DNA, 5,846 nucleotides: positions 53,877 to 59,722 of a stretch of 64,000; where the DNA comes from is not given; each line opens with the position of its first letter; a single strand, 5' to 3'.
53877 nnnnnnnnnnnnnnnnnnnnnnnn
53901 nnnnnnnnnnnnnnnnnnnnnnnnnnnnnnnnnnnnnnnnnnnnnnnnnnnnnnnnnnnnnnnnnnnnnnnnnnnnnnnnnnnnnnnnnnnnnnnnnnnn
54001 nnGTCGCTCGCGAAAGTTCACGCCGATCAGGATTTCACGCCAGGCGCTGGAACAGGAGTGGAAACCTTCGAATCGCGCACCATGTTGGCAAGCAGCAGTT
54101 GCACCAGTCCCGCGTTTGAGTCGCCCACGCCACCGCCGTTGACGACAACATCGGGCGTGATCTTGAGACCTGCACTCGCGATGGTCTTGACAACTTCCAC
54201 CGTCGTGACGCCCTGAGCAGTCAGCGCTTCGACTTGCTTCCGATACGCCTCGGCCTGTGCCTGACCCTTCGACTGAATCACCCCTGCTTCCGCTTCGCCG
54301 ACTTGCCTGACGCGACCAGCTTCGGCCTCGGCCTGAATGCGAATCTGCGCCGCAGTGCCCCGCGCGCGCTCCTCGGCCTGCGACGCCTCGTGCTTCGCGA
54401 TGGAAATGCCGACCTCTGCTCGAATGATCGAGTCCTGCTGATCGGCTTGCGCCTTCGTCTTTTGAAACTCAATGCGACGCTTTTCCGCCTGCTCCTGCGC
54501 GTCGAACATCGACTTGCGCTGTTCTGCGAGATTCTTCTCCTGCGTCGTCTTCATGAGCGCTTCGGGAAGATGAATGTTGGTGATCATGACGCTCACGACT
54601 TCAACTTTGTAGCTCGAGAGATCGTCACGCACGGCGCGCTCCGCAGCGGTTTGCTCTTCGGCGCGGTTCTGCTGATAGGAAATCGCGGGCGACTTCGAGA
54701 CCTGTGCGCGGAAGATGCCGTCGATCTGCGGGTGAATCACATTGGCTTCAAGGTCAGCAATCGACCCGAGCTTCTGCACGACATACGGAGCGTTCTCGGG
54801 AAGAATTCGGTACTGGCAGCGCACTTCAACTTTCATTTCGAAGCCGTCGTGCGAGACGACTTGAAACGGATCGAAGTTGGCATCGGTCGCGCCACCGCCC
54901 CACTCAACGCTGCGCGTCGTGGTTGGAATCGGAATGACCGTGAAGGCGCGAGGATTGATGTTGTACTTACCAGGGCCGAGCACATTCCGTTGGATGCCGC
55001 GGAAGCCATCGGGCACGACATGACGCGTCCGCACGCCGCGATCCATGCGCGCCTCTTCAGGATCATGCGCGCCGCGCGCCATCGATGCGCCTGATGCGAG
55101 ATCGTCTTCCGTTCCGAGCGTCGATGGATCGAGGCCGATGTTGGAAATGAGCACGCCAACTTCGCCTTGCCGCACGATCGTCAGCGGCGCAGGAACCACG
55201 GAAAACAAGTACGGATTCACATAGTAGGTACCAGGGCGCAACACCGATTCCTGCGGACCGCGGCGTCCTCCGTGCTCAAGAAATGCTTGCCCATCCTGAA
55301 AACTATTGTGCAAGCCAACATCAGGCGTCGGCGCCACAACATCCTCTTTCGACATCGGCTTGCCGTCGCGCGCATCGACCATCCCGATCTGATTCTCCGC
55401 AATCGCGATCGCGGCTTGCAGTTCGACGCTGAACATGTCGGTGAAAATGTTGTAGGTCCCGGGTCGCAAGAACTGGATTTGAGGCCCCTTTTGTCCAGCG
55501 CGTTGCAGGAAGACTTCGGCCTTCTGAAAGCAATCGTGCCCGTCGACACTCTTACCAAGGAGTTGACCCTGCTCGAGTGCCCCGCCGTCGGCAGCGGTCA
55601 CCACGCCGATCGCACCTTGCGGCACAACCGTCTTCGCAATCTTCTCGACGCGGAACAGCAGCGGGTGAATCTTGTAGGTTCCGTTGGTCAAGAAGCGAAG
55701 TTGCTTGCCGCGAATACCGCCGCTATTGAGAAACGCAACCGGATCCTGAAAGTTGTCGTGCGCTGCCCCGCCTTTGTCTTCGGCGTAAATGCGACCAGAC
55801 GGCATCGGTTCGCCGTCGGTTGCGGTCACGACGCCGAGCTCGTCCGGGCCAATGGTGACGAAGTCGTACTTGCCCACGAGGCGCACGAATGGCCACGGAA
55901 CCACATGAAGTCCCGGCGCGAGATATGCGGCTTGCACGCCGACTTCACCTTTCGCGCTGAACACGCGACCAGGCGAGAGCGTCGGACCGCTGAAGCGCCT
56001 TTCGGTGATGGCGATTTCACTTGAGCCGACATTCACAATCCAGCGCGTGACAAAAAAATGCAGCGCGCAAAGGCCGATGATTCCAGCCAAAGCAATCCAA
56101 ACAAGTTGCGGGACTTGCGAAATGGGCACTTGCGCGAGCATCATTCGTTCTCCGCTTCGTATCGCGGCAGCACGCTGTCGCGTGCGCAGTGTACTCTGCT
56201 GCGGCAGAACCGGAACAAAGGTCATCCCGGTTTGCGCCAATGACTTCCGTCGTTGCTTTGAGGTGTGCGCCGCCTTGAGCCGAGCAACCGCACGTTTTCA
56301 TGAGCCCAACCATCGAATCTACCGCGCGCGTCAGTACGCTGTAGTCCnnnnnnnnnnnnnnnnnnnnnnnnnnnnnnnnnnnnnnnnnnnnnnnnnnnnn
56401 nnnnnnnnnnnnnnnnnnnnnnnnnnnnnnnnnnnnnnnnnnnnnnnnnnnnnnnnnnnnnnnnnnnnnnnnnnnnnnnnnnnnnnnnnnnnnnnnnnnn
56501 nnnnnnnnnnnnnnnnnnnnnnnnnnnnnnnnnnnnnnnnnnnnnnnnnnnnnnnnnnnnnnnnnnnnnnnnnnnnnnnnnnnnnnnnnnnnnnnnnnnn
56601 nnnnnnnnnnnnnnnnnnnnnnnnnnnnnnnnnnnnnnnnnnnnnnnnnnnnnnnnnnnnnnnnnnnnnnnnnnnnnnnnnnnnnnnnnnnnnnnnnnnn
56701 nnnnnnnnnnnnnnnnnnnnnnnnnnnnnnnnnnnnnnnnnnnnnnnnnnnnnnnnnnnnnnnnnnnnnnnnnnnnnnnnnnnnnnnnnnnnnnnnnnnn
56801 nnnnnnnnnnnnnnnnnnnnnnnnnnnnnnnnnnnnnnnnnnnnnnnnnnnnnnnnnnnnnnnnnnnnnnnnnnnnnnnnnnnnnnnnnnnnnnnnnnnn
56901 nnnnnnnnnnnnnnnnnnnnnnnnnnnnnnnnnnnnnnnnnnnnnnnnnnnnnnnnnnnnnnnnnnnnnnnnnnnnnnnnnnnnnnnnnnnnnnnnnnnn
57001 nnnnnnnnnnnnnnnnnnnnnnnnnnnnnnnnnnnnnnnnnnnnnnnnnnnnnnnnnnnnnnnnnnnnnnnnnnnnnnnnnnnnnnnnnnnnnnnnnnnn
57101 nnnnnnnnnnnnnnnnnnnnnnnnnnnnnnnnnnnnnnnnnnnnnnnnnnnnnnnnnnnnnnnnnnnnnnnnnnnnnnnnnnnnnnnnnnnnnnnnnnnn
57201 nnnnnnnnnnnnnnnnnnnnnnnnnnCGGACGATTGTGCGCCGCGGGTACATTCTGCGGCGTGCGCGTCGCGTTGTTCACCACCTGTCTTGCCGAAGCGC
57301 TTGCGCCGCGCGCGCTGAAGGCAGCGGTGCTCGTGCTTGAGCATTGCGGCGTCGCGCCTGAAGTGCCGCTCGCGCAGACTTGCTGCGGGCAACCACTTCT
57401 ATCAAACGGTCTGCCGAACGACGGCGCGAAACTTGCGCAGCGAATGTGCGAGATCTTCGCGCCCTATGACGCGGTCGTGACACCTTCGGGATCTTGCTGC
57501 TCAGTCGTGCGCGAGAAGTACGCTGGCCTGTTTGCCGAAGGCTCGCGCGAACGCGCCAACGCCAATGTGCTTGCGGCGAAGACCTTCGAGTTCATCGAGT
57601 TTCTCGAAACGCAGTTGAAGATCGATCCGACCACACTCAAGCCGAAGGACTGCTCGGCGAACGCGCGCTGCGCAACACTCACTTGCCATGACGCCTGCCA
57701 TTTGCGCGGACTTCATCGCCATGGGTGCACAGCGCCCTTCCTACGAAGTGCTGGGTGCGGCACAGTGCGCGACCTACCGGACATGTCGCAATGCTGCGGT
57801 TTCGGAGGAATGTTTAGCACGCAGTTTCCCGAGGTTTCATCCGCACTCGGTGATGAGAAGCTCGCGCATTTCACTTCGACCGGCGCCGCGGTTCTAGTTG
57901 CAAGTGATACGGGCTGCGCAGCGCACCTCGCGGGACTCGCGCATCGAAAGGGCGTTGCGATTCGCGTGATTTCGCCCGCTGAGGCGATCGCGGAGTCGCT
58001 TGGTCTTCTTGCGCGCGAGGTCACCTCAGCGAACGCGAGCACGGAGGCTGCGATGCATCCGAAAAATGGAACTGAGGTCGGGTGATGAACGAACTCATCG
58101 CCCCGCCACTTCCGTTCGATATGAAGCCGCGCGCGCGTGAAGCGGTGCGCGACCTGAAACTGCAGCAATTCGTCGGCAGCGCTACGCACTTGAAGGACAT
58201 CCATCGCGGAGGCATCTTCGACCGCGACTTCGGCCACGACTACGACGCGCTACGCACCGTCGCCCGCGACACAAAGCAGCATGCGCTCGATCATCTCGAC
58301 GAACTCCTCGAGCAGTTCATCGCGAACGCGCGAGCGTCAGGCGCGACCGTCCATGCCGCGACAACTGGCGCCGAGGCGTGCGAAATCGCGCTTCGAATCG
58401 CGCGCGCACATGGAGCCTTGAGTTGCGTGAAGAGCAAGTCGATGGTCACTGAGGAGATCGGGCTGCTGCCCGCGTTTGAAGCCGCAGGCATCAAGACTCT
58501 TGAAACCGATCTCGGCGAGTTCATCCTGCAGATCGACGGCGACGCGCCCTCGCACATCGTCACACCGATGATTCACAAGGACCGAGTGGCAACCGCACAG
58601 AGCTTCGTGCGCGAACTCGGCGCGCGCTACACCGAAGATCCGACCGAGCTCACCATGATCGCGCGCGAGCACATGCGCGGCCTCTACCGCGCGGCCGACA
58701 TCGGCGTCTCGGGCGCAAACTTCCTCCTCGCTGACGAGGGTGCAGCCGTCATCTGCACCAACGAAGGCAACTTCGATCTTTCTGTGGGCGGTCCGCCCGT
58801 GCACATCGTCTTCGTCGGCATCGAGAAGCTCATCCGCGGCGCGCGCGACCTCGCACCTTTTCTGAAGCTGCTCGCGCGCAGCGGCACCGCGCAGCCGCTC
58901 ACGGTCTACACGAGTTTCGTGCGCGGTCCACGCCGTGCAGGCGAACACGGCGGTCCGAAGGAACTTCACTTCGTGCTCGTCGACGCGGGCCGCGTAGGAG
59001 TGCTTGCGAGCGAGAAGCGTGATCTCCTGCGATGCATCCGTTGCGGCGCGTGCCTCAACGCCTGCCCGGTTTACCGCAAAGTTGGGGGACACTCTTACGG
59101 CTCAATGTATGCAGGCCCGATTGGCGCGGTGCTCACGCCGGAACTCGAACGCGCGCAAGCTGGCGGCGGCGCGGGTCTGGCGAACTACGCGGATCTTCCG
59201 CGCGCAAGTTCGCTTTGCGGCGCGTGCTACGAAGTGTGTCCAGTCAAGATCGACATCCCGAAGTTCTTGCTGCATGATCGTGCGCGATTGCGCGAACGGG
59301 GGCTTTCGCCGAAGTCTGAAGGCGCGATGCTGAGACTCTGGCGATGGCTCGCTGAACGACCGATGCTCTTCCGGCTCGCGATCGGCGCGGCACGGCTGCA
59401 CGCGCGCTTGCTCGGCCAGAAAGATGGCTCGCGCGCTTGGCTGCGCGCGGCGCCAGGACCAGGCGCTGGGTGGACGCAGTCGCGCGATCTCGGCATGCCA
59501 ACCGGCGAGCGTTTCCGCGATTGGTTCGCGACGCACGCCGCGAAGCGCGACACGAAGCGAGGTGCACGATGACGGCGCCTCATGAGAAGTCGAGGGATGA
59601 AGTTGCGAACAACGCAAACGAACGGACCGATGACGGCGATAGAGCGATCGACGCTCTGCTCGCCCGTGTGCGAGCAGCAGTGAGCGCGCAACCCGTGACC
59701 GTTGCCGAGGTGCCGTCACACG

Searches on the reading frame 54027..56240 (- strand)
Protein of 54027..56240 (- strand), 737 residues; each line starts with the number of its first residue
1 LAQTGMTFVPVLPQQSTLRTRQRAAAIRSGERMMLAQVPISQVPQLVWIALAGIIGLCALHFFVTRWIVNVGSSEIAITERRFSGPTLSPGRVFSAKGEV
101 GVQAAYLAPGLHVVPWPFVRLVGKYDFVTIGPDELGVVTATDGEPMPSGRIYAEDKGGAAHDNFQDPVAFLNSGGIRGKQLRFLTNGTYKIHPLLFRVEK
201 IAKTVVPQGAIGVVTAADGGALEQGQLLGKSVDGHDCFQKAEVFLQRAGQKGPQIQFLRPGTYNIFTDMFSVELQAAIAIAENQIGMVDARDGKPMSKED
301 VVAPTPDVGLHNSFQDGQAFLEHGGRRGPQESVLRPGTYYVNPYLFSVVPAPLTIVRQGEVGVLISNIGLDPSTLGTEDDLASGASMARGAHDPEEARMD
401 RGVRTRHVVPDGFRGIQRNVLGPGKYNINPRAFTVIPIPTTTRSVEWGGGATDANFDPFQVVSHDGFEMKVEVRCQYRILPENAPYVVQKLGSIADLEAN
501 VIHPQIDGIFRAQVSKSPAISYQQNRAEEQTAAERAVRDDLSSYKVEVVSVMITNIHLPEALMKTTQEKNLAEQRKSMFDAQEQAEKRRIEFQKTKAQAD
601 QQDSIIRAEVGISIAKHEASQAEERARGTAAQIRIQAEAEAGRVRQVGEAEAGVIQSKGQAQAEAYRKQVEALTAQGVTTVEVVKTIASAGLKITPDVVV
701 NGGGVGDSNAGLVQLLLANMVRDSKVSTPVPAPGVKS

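Call 16: search_protein_families(library=pfam, proteins=[window:54027-56240:-], max_evalue=0.001)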
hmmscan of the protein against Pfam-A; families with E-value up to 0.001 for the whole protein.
window:54027-56240:- (737 aa): 1 family
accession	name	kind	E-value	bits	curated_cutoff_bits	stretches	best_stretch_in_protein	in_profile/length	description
PF01145.31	Band_7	-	3.1e-22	79.9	23.6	1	414-586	15-171/176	SPFH domain / Band 7 family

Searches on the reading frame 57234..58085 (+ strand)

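Call 16: search_protein_families(library=pfam, proteins=[window:57234-58085:+], max_evalue=0.001)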
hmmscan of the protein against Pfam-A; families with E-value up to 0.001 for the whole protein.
window:57234-58085:+ (283 aa): 1 family
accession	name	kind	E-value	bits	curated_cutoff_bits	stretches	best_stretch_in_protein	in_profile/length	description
PF02754.22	CCG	-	2.7e-20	72.7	20.6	2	12-90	1-82/85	Cysteine-rich domain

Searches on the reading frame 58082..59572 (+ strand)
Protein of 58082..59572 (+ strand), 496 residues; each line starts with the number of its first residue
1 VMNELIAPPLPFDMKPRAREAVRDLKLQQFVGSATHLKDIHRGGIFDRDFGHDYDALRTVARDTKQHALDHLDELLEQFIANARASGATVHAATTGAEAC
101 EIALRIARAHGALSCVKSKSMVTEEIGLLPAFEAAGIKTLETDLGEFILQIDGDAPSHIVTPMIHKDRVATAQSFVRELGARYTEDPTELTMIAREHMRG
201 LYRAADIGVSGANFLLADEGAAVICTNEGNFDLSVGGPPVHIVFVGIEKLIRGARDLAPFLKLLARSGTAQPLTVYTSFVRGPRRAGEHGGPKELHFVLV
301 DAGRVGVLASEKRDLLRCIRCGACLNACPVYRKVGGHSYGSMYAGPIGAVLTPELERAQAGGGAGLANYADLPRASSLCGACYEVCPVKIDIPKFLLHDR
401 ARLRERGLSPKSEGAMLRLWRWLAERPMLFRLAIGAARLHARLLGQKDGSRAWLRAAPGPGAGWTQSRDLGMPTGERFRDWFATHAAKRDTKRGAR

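Call 16: search_protein_families(library=pfam, proteins=[window:58082-59572:+], max_evalue=0.001)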
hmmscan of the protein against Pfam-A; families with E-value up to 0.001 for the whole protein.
window:58082-59572:+ (496 aa): 13 families
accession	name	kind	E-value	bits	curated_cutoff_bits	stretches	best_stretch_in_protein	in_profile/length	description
PF02589.21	LUD_dom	-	1.4e-36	126.4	22.6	1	76-300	1-189/189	LUD domain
PF13183.11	Fer4_8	-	7e-14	52.6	27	1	315-390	2-68/68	4Fe-4S dicluster domain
PF00037.32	Fer4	-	7.3e-08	32.4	21.1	1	314-330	4-20/24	4Fe-4S binding domain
PF13237.11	Fer4_10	-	8.6e-08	32.4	25.5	1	313-333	4-22/53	4Fe-4S dicluster domain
PF13187.11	Fer4_9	-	1.4e-06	28.7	27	0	314-330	33-49/52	4Fe-4S dicluster domain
PF11870.13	LutB_C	-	2.5e-06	28.2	26.8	1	409-485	23-86/88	Lactate utilisation protein B, C-terminal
PF12797.12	Fer4_2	-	3.5e-06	27.1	24.5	1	314-330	6-22/22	4Fe-4S binding domain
PF13534.11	Fer4_17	-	5.8e-06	27.2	22.2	1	317-391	1-61/61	4Fe-4S dicluster domain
PF12798.12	Fer4_3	-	7.2e-06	26.9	27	0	318-330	1-13/15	4Fe-4S binding domain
PF13484.11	Fer4_16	-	1.9e-05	25.8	30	0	317-331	1-15/66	4Fe-4S double cluster binding domain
PF12800.12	Fer4_4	-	3.7e-05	24.1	24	1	317-331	3-17/17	4Fe-4S binding domain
PF12837.12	Fer4_6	-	7e-05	23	25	0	317-330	8-21/24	4Fe-4S binding domain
PF12838.12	Fer4_7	-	0.00012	22.9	27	0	317-390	1-52/52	4Fe-4S dicluster domain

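Call 40: find_homologous_proteins(query=window:58082-59572:+, max_evalue=1e-20)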
Query window:58082-59572:+ (496 aa): 8000 proteins with E <= 1e-20 among 8000 candidates; the best 120 are listed.
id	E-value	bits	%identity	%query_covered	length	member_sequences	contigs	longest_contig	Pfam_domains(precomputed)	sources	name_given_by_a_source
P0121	0.0e+0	1126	100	100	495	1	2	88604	PF02589.22,PF12797.13,PF00037.33,PF11870.14,PF12798.13,PF13534.12,PF13237.12,PF13183.12,PF13187.12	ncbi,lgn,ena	-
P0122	3.7e-296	1001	89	100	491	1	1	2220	PF02589.22,PF12797.13,PF00037.33,PF12798.13,PF13534.12,PF13237.12,PF13183.12,PF12800.13,PF13187.12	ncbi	-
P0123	4.3e-296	1000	89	100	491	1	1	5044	PF02589.22,PF12797.13,PF00037.33,PF12798.13,PF13534.12,PF13237.12,PF13183.12,PF12800.13,PF13187.12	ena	-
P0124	5.9e-296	1000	91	97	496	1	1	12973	PF02589.22,PF12797.13,PF00037.33,PF11870.14,PF12798.13,PF13534.12,PF13237.12,PF13183.12,PF12800.13,PF13187.12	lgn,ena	-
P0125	7.0e-296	1000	89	100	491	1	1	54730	PF02589.22,PF12797.13,PF00037.33,PF12798.13,PF13534.12,PF13237.12,PF13183.12,PF12800.13,PF13187.12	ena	-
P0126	7.9e-296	1000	90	97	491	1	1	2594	PF02589.22,PF12797.13,PF00037.33,PF11870.14,PF12798.13,PF12838.13,PF13534.12,PF13237.12,PF13183.12,PF12800.13,PF13187.12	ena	-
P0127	9.2e-296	999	89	100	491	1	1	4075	PF02589.22,PF12797.13,PF00037.33,PF12798.13,PF13534.12,PF13237.12,PF13183.12,PF12800.13,PF13187.12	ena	-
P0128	2.1e-295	998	89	100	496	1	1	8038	PF02589.22,PF12797.13,PF00037.33,PF11870.14,PF12798.13,PF13534.12,PF13237.12,PF13183.12,PF12800.13,PF13187.12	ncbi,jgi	jgi:L-lactate dehydrogenase complex protein LldF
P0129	2.2e-295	998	88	100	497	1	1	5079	PF02589.22,PF12797.13,PF00037.33,PF11870.14,PF12798.13,PF13237.12,PF13183.12,PF12800.13,PF13187.12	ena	-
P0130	2.3e-295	998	90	97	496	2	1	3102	PF02589.22,PF12797.13,PF00037.33,PF11870.14,PF12798.13,PF13534.12,PF13237.12,PF13183.12,PF12800.13,PF13187.12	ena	-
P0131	2.9e-295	998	89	100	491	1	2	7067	PF02589.22,PF12797.13,PF00037.33,PF12798.13,PF13534.12,PF13237.12,PF13183.12,PF12800.13,PF13187.12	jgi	jgi:L-lactate dehydrogenase complex protein LldF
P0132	3.2e-295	998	89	100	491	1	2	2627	PF02589.22,PF12797.13,PF00037.33,PF12798.13,PF13534.12,PF13237.12,PF13183.12,PF12800.13,PF13187.12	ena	-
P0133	4.2e-295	997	89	100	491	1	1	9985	PF02589.22,PF12797.13,PF00037.33,PF12798.13,PF13534.12,PF13237.12,PF13183.12,PF12800.13,PF13187.12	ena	-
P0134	4.4e-295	997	89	100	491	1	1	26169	PF02589.22,PF12797.13,PF00037.33,PF12798.13,PF13534.12,PF13237.12,PF13183.12,PF12800.13,PF13187.12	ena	-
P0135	5.5e-295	997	90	97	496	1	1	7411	PF02589.22,PF12797.13,PF00037.33,PF11870.14,PF12798.13,PF13534.12,PF13237.12,PF13183.12,PF12800.13,PF13187.12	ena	-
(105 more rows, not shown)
